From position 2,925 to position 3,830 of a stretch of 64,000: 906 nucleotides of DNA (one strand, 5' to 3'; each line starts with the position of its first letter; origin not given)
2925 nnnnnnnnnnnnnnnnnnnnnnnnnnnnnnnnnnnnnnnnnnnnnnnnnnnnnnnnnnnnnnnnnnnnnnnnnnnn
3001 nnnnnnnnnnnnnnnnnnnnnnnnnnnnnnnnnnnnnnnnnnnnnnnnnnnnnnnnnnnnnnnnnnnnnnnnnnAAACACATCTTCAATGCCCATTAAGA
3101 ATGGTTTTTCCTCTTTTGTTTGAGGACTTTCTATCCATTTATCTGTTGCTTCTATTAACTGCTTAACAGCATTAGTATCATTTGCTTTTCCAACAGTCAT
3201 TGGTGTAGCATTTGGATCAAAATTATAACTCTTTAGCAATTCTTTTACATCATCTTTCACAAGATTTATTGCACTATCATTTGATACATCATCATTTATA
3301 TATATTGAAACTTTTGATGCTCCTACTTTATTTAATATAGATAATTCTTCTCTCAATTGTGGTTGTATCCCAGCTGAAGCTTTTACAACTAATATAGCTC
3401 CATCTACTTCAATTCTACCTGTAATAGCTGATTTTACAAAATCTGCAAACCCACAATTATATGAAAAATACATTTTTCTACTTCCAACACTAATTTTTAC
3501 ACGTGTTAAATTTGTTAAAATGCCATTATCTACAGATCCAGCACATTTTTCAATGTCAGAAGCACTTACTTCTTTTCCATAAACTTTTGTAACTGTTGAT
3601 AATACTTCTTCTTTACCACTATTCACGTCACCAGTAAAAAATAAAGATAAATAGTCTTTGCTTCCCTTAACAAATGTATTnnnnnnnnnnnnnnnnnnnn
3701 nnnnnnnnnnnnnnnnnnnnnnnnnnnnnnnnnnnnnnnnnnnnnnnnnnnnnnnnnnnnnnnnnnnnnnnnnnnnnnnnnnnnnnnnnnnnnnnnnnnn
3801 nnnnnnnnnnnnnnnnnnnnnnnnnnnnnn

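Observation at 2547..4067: Membrane-anchored EF-Tu paralogue with a destroyed GTPase centre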

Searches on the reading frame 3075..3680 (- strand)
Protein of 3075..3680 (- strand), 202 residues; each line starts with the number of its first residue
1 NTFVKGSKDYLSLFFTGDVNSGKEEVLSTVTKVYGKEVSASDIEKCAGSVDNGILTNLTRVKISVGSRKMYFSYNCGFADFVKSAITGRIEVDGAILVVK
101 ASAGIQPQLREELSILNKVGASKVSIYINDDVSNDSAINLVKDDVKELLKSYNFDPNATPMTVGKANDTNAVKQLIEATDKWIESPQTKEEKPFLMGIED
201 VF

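Call 7: find_homologous_proteins(query=window:3075-3680:-, max_evalue=0.00001)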
Query seq(202 aa) (202 aa): 3 proteins with E <= 0.00001 among 144 candidates.
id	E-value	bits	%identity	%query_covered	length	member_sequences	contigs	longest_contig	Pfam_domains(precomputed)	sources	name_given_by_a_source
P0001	6.1e-18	83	36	80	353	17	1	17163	PF03143.24,PF00009.34,PF03144.32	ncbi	ncbi:MAG: elongation factor Tu, partial [Nocardioides sp.]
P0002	6.4e-18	83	30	97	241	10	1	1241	PF00009.34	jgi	-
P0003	1.2e-9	56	35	58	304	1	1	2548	PF03143.24,PF00009.34,PF03144.32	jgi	jgi:elongation factor Tu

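Call 11: find_related_loci(query=window:3090-3680:-, collection=genome_contigs, flank=8000)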
Query window:3090-3680:- (197 aa) in genome_contigs; peptide patterns used: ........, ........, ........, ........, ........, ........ (x = any residue, [..] = any of these).
81 stretches matched a pattern; 1 encode a relative of the query (tblastn E <= 1e-3); 1 distinct loci.
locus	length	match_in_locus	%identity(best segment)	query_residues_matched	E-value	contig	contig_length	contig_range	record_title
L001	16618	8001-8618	30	7-196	6e-22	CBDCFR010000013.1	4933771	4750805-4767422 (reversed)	MAG: Acidimicrobiales bacterium isolate 908bf25f-ddd4-4b31-97be-e326148c296d genome assembly, contig: contig_13, whole g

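Call 16: search_protein_representatives(protein=window:3090-3680:-)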
Query: 197 residues. Proteins with E-value up to 0.001 (for the whole library): 1454; up to 1e-10: 300; up to 1e-30: 0. The best 150 are listed.
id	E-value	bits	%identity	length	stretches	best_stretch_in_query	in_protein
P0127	7.7e-29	117.2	38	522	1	8-196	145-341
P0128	1.8e-28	116.0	36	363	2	19-196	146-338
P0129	5.3e-28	114.5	41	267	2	61-166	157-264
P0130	1.1e-27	113.5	37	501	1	3-182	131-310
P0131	5.3e-27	111.2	34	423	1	8-185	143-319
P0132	4.6e-26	108.2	34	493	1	5-196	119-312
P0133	3.3e-24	102.1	34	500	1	3-196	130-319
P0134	3.3e-22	95.6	39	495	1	7-197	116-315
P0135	6.4e-22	94.7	36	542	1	11-184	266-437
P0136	5.6e-21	91.6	37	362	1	6-196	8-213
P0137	1.6e-20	90.1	37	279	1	7-196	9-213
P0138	2.8e-20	89.3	36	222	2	8-166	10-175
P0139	4.9e-20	88.5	36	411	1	5-184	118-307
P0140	1.2e-19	87.3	36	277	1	7-196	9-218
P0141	2.2e-19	86.4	36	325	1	7-167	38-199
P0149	1.2e-18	84.1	35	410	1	11-191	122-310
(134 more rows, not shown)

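Call 20: find_encoding_contigs(protein=P0127, flank=6000, max_places=3)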
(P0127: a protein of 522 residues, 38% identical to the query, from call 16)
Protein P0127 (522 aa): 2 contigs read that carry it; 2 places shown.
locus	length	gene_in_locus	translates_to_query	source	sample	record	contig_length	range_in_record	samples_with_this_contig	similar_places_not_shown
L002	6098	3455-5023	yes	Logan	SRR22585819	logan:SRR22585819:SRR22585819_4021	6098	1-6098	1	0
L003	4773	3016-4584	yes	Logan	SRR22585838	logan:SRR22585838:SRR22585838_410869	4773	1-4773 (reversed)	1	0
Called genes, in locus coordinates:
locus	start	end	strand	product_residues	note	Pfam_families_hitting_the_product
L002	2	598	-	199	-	?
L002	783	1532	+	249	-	-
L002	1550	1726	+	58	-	-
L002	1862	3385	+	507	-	PF00884:Sulfatase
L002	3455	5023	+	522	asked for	PF00009:GTP_EFTU, PF03144:GTP_EFTU_D2, PF03143:GTP_EFTU_D3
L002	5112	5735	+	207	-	-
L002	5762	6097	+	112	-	?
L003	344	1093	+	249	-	-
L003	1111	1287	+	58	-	-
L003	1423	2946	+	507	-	PF00884:Sulfatase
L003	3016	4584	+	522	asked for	PF00009:GTP_EFTU, PF03144:GTP_EFTU_D2, PF03143:GTP_EFTU_D3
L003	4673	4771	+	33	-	?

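Call 22: find_encoding_contigs(protein=P0132, flank=7000, max_places=3)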
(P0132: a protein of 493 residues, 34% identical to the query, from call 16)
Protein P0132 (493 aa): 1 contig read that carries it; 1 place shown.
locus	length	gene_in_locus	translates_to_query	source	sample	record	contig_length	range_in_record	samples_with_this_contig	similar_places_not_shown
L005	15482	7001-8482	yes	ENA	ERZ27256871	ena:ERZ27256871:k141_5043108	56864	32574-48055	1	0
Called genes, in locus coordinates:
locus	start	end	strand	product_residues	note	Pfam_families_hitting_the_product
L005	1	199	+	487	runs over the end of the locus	-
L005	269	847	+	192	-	-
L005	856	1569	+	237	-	-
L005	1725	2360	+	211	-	-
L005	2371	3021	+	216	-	PF12917:YfbR-like (weak), PF13023:HD_3, PF01966:HD (faint)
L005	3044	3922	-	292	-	PF00126:HTH_1, PF03466:LysR_substrate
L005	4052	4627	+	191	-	-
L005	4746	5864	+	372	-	-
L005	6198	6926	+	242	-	-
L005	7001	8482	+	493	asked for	PF00009:GTP_EFTU, PF03144:GTP_EFTU_D2, PF03143:GTP_EFTU_D3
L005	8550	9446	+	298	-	PF02588:YitT_membrane, PF10035:DUF2179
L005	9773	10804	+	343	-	PF00152:tRNA-synt_2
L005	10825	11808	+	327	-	PF04909:Amidohydro_2 (faint)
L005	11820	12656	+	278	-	PF01135:PCMT (faint), PF01209:Ubie_methyltran, PF06325:PrmA (weak), PF13489:Methyltransf_23, PF08241:Methyltransf_11, PF08242:Methyltransf_12, PF13649:Methyltransf_25, PF13847:Methyltransf_31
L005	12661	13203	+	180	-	PF13302:Acetyltransf_3, PF00583:Acetyltransf_1, PF13420:Acetyltransf_4, PF13523:Acetyltransf_8 (weak)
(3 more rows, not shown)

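Call 23: find_encoding_contigs(protein=P0130, flank=7000, max_places=3)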
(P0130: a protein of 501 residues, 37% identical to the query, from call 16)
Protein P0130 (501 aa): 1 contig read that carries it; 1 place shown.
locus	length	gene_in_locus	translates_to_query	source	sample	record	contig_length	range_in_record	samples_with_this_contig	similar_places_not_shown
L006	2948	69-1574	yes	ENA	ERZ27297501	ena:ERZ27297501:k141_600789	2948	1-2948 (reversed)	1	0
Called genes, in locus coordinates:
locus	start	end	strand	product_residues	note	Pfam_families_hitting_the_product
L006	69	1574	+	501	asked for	PF00009:GTP_EFTU, PF03144:GTP_EFTU_D2, PF03143:GTP_EFTU_D3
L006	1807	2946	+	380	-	?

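Call 24: find_encoding_contigs(protein=P0134, flank=7000, max_places=3)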
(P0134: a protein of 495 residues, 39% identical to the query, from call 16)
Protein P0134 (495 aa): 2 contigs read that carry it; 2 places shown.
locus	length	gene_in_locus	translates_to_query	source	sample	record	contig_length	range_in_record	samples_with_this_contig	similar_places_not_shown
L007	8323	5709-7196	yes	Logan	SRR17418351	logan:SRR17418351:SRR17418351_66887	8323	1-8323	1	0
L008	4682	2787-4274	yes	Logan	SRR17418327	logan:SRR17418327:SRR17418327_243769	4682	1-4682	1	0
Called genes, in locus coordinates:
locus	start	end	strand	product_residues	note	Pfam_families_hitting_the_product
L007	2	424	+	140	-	?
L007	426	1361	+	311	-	PF13240:Zn_Ribbon_1 (faint), PF24463:DUF7577 (weak), PF04893:Yip1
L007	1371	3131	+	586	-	PF14903:WG_beta_rep (faint)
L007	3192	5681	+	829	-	PF13240:Zn_Ribbon_1 (weak)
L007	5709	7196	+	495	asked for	PF00009:GTP_EFTU, PF03144:GTP_EFTU_D2, PF03143:GTP_EFTU_D3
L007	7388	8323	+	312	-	?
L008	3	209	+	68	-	?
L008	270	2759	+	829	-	PF13240:Zn_Ribbon_1 (weak)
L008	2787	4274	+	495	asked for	PF00009:GTP_EFTU, PF03144:GTP_EFTU_D2, PF03143:GTP_EFTU_D3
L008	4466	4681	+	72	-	?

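Call 29: search_protein_families(library=ncbifam, proteins=[P0127, P0134, P0139, P0149], max_evalue=0.001)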
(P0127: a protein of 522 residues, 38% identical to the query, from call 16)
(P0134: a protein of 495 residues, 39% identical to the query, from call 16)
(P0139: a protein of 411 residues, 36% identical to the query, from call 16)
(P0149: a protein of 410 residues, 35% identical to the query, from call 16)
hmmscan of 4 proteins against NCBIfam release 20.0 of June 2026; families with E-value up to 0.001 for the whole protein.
P0127 (522 aa): 22 families
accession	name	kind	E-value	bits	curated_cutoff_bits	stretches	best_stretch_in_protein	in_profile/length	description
NF000766.0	PRK00049.1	subfamily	1.3e-122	409.5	449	1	144-521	9-395/396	elongation factor Tu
NF009372.0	PRK12735.1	subfamily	1.5e-120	402.7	479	1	145-521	10-395/396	elongation factor Tu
TIGR00485.1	EF-Tu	equivalog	6.7e-119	397.1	522.4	1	145-521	10-393/394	elongation factor Tu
NF009373.0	PRK12736.1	subfamily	4.5e-116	387.8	452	1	144-519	9-391/394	elongation factor Tu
NF008969.0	PRK12317.1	subfamily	1.2e-41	142.7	502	1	185-470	65-352/426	elongation factor 1-alpha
TIGR00475.1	selB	equivalog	7.4e-36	124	242.25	1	149-517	2-334/581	selenocysteine-specific translation elongation factor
TIGR00483.1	EF-1_alpha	equivalog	7.5e-29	100.4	540.1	1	187-442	67-330/427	translation elongation factor EF-1 subunit alpha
TIGR03680.1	eif2g_arch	equivalog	3.1e-16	59.6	514.5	1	146-432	4-322/407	translation initiation factor IF-2 subunit gamma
TIGR02034.1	CysN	subfamily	1.7e-15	57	336.1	1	189-439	64-315/406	sulfate adenylyltransferase, large subunit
NF003077.0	PRK04000.1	equivalog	3.5e-15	56.1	315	1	145-436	7-330/412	translation initiation factor IF-2 subunit gamma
TIGR01394.1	TypA_BipA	equivalog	8.7e-14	50.7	757.3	1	149-427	3-290/594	translational GTPase TypA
NF004035.0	PRK05506.1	subfamily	2.2e-13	49.4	715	1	192-444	91-344/632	bifunctional sulfate adenylyltransferase subunit 1/adenylylsulfate kinase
NF003478.0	PRK05124.1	equivalog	1.8e-12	46.6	590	1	193-437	95-340/475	sulfate adenylyltransferase subunit CysN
TIGR00487.1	IF-2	equivalog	1.5e-07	30.6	424.4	0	111-283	52-210/587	translation initiation factor IF-2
NF007583.0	PRK10218.1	equivalog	1.9e-07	29.5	1260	1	145-415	3-284/607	ribosome-dependent GTPase TypA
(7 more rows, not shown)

P0134 (495 aa): 26 families (the best 25 are shown)
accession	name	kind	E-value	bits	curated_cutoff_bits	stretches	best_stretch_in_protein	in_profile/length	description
NF009373.0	PRK12736.1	subfamily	2.7e-138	461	452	1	111-494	4-392/394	elongation factor Tu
NF000766.0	PRK00049.1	subfamily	1.1e-135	452.4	449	1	111-494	4-394/396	elongation factor Tu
TIGR00485.1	EF-Tu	equivalog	1.5e-135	451.9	522.4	1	112-494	5-392/394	elongation factor Tu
NF009372.0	PRK12735.1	subfamily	6.1e-134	446.8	479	1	111-494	4-394/396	elongation factor Tu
NF008969.0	PRK12317.1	subfamily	4.7e-43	147.3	502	1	116-441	4-349/426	elongation factor 1-alpha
TIGR00475.1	selB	equivalog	1.8e-41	142.5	242.25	1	121-405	2-267/581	selenocysteine-specific translation elongation factor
TIGR00483.1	EF-1_alpha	equivalog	1.4e-33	116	540.1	1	116-417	4-331/427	translation elongation factor EF-1 subunit alpha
TIGR03680.1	eif2g_arch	equivalog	2.8e-20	72.9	514.5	1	117-401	3-316/407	translation initiation factor IF-2 subunit gamma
NF003077.0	PRK04000.1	equivalog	8.5e-20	71.3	315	1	115-479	5-394/412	translation initiation factor IF-2 subunit gamma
TIGR00487.1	IF-2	equivalog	7.4e-17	61.3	424.4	1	57-346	24-296/587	translation initiation factor IF-2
TIGR01394.1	TypA_BipA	equivalog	8.2e-17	60.7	757.3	1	120-397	4-286/594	translational GTPase TypA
TIGR02034.1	CysN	subfamily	5.2e-13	48.8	336.1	1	172-417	75-319/406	sulfate adenylyltransferase, large subunit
NF003478.0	PRK05124.1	equivalog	3.3e-12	45.7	590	1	172-417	102-346/475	sulfate adenylyltransferase subunit CysN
TIGR00231.1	small_GTP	domain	2.3e-11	43.8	42.5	1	118-250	2-134/164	GTP-binding protein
NF004035.0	PRK05506.1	subfamily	2.6e-11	42.5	715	1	172-415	99-341/632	bifunctional sulfate adenylyltransferase subunit 1/adenylylsulfate kinase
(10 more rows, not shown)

P0139 (411 aa): 21 families
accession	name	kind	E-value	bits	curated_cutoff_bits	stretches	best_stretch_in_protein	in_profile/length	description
NF009373.0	PRK12736.1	subfamily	1.9e-83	280.4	452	2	115-310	4-204/394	elongation factor Tu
NF009372.0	PRK12735.1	subfamily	4.8e-83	279.2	479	2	116-311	5-207/396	elongation factor Tu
TIGR00485.1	EF-Tu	equivalog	1.2e-82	277.8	522.4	2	116-310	5-204/394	elongation factor Tu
NF000766.0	PRK00049.1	subfamily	7.3e-82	275.3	449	2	116-310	5-206/396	elongation factor Tu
TIGR00475.1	selB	equivalog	3.5e-21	75.5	242.25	1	125-282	2-149/581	selenocysteine-specific translation elongation factor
NF008969.0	PRK12317.1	subfamily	6.4e-18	64.5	502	1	156-283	60-190/426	elongation factor 1-alpha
TIGR03680.1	eif2g_arch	equivalog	6.4e-14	52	514.5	1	122-285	4-183/407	translation initiation factor IF-2 subunit gamma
NF003077.0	PRK04000.1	equivalog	1.1e-13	51.1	315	1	185-286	89-188/412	translation initiation factor IF-2 subunit gamma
TIGR00483.1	EF-1_alpha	equivalog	9.3e-12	44.1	540.1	1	163-282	67-190/427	translation elongation factor EF-1 subunit alpha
NF012153.1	tet_protect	equivalog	4.5e-06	25.2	775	1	185-245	69-128/614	tetracycline resistance ribosomal protection protein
TIGR00231.1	small_GTP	domain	5.1e-06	26.3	42.5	1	123-251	3-127/164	GTP-binding protein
TIGR01394.1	TypA_BipA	equivalog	1.2e-05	23.7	757.3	1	126-326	4-206/594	translational GTPase TypA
TIGR02034.1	CysN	subfamily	3.8e-05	22.9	336.1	1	171-263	70-163/406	sulfate adenylyltransferase, large subunit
NF004035.0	PRK05506.1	subfamily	4.6e-05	21.9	715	1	171-262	94-186/632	bifunctional sulfate adenylyltransferase subunit 1/adenylylsulfate kinase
NF003478.0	PRK05124.1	equivalog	9.8e-05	21.1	590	1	169-268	95-195/475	sulfate adenylyltransferase subunit CysN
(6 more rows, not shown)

P0149 (410 aa): 28 families (the best 25 are shown)
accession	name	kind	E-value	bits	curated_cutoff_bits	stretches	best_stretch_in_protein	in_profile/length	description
NF009373.0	PRK12736.1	subfamily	5.9e-43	147.1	452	2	122-307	13-205/394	elongation factor Tu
NF000766.0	PRK00049.1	subfamily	6.3e-40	137.2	449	1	122-309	13-209/396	elongation factor Tu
TIGR00485.1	EF-Tu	equivalog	3e-39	134.9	522.4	1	121-305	12-202/394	elongation factor Tu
NF009372.0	PRK12735.1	subfamily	3.4e-38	131.5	479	1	122-305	13-205/396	elongation factor Tu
NF008969.0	PRK12317.1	subfamily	1.6e-19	69.8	502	1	164-280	70-190/426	elongation factor 1-alpha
TIGR00475.1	selB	equivalog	5.3e-18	65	242.25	1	123-301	2-170/581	selenocysteine-specific translation elongation factor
TIGR00483.1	EF-1_alpha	equivalog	1.1e-15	57.1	540.1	1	148-278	54-189/427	translation elongation factor EF-1 subunit alpha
TIGR03680.1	eif2g_arch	equivalog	2.3e-11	43.6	514.5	1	121-275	5-176/407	translation initiation factor IF-2 subunit gamma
NF003077.0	PRK04000.1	equivalog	1.5e-10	40.8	315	1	120-264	8-171/412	translation initiation factor IF-2 subunit gamma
NF012153.1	tet_protect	equivalog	2e-09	36.2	775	1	124-264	3-148/614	tetracycline resistance ribosomal protection protein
NF012155.1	tet_protect_M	exception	8.1e-09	34.2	1420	1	123-259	5-146/639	tetracycline resistance ribosomal protection protein Tet(M)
NF009381.0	PRK12740.1-5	subfamily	1.2e-08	33.9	583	1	124-263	12-156/692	elongation factor G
NF033148.1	tet_protect_M_W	exception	1.3e-08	33.6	1100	1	123-261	5-148/639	TetM/TetW/TetO/TetS family tetracycline resistance ribosomal protection protein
TIGR01394.1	TypA_BipA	equivalog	3.4e-08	32.2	757.3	1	124-283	4-168/594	translational GTPase TypA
TIGR00487.1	IF-2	equivalog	1.1e-07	31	424.4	1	89-259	56-213/587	translation initiation factor IF-2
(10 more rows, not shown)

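Call 34: find_homologous_proteins(query=A1, max_evalue=1e-10)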
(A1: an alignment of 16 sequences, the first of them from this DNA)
Query A1 (16 sequences) (185 aa, profile of the alignment): 986 proteins with E <= 1e-10 among 5041 candidates; the best 120 are listed.
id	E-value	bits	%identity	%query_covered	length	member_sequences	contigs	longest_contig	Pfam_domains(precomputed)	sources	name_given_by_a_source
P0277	1.3e-48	183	33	95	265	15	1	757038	PF00009.34,PF03144.32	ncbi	-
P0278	2.1e-47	179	32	97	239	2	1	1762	PF01926.30,PF00009.34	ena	-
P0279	5.2e-47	178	34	98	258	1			PF00009.34,PF03144.32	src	-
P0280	5.3e-47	178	33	97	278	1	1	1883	PF00009.34,PF03144.32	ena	-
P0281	1.4e-46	177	31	97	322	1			PF00009.34,PF03144.32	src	-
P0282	1.6e-46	176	33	97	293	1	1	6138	PF00009.34,PF03144.32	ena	-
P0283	3.9e-46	175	33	97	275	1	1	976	PF00009.34,PF03144.32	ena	-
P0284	5.9e-46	175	30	98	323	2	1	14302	PF00009.34,PF03144.32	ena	-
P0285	1.4e-45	173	32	97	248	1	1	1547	PF00009.34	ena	-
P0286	1.5e-45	173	29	100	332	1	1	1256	PF00009.34,PF03144.32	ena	-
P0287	1.6e-45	173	32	98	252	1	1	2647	PF00009.34,PF03144.32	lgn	-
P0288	2.0e-45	173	37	65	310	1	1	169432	PF00009.34,PF03144.32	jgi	jgi:elongation factor Tu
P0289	3.0e-45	172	34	98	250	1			PF00009.34,PF03144.32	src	-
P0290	4.0e-45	172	33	97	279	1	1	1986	PF00009.34,PF03144.32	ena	-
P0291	4.0e-45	172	32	97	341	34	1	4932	PF00009.34,PF03144.32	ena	-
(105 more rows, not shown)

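Call 55: find_encoding_contigs(protein=P0139, flank=7000, max_places=3)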
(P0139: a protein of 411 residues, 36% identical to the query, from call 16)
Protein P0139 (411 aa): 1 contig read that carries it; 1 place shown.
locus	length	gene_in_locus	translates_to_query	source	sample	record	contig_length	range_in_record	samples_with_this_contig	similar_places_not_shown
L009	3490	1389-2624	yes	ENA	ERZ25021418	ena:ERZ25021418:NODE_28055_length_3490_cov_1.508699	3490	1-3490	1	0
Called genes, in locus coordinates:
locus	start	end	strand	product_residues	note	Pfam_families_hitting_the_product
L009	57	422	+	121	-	PF00581:Rhodanese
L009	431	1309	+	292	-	PF04015:DUF362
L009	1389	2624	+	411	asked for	PF00009:GTP_EFTU, PF03143:GTP_EFTU_D3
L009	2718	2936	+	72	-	PF22993:SAM_EPH (weak)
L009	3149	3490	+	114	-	?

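Call 56: find_encoding_contigs(protein=P0133, flank=7000, max_places=3)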
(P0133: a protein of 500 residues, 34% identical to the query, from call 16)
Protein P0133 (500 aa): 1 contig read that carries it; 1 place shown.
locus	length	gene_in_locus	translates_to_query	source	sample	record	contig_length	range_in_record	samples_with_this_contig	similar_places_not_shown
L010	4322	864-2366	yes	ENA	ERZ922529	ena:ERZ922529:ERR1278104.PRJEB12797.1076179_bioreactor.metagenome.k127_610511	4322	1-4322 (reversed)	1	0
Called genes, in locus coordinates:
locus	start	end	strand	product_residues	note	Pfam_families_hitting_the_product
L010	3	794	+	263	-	?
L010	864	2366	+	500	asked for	PF00009:GTP_EFTU (weak), PF03144:GTP_EFTU_D2, PF03143:GTP_EFTU_D3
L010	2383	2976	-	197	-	-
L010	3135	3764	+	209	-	PF01381:HTH_3, PF12844:HTH_19, PF13443:HTH_26, PF13560:HTH_31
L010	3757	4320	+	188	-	?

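Call 59: search_protein_families(library=padloc, proteins=[P0127, P0139, P0135], max_evalue=0.01)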
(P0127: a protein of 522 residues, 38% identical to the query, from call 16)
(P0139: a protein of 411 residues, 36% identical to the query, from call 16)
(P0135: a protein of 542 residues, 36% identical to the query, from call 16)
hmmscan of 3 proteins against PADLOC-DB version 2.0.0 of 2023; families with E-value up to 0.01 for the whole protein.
P0127 (522 aa): 0 families

P0139 (411 aa): 0 families

P0135 (542 aa): 0 families

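Call 76: predict_structure(alignment_id=A3)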
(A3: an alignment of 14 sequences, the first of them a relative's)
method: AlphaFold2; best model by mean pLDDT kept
length: 411 residues; sequences in the alignment: 14
mean_pLDDT: 79.7   pTM: 0.70
mean pLDDT of the five models: 79.7, 79.6, 79.4, 78.3, 76.8
residues with pLDDT >= 90: 255; 70-90: 41; 50-70: 29; < 50: 86
segments of 3 or more residues with pLDDT < 50: 1-50, 59-80, 103-115
pLDDT, mean of each block of 10 residues (from residue 1): 37 40 40 36 39 56 38 42 63 64 37 55 94 96 97 97 90 93 96 92 94 96 93 93 94 96 96 97 96 97 87 82 95 92 95 95 93 94 92 94 94 82
secondary structure, 60 per line:
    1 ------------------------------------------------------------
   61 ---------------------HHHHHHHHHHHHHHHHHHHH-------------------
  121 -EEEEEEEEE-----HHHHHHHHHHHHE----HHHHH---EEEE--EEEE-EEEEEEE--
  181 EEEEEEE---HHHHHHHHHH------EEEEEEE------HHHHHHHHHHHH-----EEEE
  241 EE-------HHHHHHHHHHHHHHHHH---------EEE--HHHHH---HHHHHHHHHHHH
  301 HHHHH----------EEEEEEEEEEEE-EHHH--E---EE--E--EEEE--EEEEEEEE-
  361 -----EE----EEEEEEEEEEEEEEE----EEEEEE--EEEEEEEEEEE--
elements in order: H82-101 E122-130 H136-147 H153-157 E161-164 E167-170 E172-178 E181-187 H191-200 E207-213 H220-231 E237-242 H250-266 E276-278 H281-285 H289-305 E316-327 E346-349 E352-359 E372-386 E391-396 E399-409
